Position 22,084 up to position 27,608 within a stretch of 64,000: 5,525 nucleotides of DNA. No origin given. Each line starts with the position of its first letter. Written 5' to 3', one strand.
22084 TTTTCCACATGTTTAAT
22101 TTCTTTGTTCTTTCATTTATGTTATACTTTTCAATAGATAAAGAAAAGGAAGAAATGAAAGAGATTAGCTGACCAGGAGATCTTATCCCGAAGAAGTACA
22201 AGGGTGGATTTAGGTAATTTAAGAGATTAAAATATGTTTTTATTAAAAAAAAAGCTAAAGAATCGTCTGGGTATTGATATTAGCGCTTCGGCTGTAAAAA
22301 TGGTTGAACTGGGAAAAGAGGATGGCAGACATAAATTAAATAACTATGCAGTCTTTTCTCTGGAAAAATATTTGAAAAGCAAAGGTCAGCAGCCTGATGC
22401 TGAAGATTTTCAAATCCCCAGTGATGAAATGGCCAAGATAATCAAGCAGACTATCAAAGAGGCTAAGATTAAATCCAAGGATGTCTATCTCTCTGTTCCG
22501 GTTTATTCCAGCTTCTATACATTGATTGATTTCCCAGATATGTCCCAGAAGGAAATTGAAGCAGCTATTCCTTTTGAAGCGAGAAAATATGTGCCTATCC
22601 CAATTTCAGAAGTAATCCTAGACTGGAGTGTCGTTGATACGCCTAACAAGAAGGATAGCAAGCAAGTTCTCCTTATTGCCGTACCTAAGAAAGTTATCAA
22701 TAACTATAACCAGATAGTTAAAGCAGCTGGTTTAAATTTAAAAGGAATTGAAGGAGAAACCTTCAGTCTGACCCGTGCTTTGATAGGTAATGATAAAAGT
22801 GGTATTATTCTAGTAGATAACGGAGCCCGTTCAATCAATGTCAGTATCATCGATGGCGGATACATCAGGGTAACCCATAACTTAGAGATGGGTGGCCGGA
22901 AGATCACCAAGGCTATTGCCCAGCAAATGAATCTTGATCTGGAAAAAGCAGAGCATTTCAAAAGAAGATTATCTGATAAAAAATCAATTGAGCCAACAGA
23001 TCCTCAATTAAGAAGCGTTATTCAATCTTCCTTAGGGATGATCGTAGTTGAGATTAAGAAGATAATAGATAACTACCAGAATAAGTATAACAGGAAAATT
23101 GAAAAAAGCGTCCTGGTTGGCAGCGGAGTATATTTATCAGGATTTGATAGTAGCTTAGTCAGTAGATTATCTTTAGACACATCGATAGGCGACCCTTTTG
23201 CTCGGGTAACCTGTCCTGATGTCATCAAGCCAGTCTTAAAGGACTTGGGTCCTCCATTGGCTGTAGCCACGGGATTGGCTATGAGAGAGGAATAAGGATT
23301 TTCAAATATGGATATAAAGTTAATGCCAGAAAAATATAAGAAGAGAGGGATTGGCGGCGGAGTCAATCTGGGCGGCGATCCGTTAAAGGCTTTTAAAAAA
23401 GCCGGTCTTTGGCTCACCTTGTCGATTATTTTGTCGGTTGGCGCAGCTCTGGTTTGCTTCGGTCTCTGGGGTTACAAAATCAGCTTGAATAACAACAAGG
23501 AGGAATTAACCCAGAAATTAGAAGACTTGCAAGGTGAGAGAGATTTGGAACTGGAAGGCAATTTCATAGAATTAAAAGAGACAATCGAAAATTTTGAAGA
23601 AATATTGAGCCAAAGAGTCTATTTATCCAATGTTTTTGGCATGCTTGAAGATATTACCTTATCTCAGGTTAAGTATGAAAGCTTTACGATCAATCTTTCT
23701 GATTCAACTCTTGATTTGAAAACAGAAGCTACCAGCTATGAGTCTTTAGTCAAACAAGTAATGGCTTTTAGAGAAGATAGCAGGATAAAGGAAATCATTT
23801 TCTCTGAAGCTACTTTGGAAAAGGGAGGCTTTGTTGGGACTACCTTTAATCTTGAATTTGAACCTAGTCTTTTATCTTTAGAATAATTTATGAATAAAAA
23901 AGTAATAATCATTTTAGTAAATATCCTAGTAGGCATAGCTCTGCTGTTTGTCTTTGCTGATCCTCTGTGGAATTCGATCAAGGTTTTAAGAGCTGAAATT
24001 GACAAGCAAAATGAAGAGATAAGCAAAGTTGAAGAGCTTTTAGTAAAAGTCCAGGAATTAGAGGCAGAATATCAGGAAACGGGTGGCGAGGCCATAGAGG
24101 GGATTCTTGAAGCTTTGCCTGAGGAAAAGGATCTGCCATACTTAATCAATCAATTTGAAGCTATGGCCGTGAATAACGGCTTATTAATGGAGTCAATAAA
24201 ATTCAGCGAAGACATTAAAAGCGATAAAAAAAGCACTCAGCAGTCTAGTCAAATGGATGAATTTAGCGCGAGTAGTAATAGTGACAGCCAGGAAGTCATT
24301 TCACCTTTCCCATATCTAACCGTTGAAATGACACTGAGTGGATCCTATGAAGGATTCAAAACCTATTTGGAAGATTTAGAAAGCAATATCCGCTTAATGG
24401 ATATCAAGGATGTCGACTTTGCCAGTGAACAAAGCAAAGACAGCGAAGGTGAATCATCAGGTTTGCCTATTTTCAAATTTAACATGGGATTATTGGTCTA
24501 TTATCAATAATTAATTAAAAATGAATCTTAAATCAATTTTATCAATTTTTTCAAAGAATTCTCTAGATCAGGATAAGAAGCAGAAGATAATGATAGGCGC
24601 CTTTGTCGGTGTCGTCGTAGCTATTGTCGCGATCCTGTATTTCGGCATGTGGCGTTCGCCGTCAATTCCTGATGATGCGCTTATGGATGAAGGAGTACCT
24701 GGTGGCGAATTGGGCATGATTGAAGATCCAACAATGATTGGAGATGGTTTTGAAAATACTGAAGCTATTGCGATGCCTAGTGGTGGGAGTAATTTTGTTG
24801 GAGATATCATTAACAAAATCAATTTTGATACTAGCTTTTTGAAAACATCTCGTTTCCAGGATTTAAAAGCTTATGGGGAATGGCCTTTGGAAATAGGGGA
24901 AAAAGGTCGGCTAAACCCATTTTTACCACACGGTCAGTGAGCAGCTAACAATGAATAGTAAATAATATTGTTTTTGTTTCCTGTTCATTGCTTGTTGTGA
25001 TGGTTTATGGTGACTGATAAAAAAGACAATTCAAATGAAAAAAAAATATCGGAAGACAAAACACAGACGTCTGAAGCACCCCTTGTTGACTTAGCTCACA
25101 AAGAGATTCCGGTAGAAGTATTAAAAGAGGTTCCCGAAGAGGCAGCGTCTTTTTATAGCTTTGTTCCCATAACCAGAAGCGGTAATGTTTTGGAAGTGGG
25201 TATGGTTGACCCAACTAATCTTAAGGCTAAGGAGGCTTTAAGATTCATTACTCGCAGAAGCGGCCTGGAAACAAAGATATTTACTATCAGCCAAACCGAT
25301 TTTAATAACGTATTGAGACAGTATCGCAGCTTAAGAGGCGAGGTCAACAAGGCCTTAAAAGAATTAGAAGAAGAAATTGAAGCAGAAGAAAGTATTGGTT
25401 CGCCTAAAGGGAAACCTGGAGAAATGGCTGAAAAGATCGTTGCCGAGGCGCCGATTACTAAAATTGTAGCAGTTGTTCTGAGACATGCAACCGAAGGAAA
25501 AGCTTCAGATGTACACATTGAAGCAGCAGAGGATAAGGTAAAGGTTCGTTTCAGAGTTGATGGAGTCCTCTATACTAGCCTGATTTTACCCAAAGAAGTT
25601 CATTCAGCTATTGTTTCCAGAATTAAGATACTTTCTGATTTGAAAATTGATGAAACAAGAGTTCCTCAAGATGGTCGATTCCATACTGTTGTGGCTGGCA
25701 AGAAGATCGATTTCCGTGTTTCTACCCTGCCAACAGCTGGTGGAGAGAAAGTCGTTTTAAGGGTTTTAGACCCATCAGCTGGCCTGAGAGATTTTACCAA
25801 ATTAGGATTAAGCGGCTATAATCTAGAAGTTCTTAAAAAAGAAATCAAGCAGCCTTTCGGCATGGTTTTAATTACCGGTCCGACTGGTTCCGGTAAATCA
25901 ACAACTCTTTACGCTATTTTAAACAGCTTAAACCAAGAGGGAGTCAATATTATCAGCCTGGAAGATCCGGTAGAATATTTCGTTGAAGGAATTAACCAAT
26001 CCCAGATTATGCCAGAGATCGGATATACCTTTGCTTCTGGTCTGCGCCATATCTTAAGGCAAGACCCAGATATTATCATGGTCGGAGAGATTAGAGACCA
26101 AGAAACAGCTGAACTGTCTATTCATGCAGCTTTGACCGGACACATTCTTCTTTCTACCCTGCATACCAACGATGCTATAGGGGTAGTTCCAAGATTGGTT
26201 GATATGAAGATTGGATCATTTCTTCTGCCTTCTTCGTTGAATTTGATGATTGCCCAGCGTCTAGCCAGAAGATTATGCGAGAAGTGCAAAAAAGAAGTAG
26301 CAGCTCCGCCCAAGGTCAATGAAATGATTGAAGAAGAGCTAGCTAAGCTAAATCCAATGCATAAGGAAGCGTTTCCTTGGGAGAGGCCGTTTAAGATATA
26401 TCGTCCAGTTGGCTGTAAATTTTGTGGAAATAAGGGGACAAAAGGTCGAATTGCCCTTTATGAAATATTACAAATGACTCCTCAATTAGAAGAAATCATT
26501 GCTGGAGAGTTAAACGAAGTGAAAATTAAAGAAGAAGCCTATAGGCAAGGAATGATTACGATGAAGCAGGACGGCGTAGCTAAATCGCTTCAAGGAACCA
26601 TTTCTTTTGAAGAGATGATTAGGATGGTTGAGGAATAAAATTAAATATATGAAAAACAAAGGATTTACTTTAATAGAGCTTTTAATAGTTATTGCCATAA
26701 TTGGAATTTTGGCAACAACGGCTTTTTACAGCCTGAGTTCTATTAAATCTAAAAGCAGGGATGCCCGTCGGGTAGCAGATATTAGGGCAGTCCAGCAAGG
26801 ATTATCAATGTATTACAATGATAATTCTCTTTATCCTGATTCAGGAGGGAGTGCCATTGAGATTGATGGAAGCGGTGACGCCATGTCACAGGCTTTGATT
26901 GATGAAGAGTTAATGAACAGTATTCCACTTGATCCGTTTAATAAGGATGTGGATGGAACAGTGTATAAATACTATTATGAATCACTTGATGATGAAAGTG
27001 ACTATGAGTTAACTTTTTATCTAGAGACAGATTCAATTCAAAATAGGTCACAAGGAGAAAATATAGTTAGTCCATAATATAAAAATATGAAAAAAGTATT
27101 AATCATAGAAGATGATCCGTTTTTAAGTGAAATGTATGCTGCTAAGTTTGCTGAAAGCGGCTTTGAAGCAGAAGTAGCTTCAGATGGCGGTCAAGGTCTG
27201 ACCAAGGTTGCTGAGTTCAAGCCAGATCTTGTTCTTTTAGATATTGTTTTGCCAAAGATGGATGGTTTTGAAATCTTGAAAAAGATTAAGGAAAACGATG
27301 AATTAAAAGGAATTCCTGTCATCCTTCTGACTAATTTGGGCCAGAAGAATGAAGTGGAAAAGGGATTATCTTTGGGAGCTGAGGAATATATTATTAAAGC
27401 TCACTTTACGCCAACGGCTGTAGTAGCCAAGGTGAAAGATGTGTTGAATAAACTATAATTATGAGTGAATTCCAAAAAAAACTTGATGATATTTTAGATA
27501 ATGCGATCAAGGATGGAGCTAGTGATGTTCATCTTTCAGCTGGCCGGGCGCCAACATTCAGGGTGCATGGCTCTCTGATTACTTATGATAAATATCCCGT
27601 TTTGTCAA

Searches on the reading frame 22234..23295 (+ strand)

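Call 16: search_protein_families(library=pfam, proteins=[window:22234-23295:+], max_evalue=0.001)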
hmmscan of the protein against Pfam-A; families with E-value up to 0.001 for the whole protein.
window:22234-23295:+ (353 aa): 2 families
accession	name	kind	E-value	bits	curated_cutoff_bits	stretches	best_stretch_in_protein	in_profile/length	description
PF11104.14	PilM_2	-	1.3e-42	146.4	27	1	13-352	1-339/340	Type IV pilus assembly protein PilM;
PF14450.12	FtsA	-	2.4e-08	34.8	31.8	1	192-250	1-66/127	Cell division protein FtsA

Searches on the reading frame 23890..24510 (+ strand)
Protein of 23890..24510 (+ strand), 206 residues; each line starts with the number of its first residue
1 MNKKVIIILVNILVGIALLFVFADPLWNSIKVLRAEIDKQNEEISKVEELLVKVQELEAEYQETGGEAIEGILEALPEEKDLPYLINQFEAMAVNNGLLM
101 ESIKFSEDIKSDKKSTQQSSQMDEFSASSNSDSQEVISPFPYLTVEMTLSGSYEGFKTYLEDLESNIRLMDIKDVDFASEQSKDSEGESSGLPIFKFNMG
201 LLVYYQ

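Call 23: search_protein_families(library=pfam, proteins=[window:23890-24510:+], max_evalue=0.001)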
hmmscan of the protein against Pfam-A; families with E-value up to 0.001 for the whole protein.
window:23890-24510:+ (206 aa): 3 families
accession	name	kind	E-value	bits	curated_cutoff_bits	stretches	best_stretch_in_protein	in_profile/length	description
PF04350.18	PilO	-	2.4e-10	41.2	22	1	33-112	4-82/145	Pilus assembly protein, PilO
PF23203.1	KIF21A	-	0.00017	21.8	28.5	1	28-101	76-145/161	KIF21A-like domain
PF04612.17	T2SSM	-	0.00082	20.1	27.8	0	4-76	17-90/160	Type II secretion system (T2SS), protein M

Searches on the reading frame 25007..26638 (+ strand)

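Call 23: search_protein_families(library=pfam, proteins=[window:25007-26638:+], max_evalue=0.001)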
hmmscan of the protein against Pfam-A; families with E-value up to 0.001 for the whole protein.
window:25007-26638:+ (543 aa): 9 families
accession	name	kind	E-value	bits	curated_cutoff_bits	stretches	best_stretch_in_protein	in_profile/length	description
PF00437.27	T2SSE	-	2.7e-126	421.6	24.9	1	147-539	5-370/370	Type II/IV secretion system protein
PF05157.20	MshEN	-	2.5e-14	53.5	23.1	1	24-111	3-88/90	MshEN domain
PF20720.3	nSTAND3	-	2e-05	24.8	27.2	1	284-323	17-56/155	Novel STAND NTPase 3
PF13191.12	AAA_16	-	2.1e-05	25.6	32.6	1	282-339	23-83/167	AAA ATPase domain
PF13476.12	AAA_23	-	4.1e-05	24.8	27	1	283-308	18-43/201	AAA domain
PF13555.12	AAA_29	-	0.00014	21.9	27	1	284-306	22-44/61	P-loop containing region of AAA domain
PF13401.12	AAA_22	-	0.00015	22.5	27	1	285-339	6-55/130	AAA domain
PF25199.1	nSTAND_NTPase5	-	0.00029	21.1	34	1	281-321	38-79/145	Novel STAND NTPase 5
PF13173.12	AAA_14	-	0.00059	20.3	27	0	286-326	4-45/129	AAA domain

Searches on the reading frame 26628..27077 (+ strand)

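Call 23: search_protein_families(library=pfam, proteins=[window:26628-27077:+], max_evalue=0.001)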
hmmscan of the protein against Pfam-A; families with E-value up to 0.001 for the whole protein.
window:26628-27077:+ (149 aa): 2 families
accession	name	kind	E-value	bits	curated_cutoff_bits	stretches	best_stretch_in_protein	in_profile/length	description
PF07963.17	N_methyl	-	2.6e-10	39.9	21.2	1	8-33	2-27/27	Prokaryotic N-terminal methylation motif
PF08334.16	T2SSG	-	0.00038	20.9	21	1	41-128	7-87/108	Type II secretion system (T2SS), protein G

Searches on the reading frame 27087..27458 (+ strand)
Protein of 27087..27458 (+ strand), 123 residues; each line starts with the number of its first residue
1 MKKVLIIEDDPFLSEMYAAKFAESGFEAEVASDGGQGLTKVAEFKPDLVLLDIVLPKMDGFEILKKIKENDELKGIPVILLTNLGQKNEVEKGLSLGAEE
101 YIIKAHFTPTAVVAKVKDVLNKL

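Call 23: search_protein_families(library=pfam, proteins=[window:27087-27458:+], max_evalue=0.001)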
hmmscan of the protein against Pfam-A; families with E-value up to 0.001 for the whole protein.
window:27087-27458:+ (123 aa): 1 family
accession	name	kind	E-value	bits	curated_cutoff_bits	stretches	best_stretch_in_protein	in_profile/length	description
PF00072.30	Response_reg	-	1.9e-24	86.4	30.2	1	4-114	1-108/111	Response regulator receiver domain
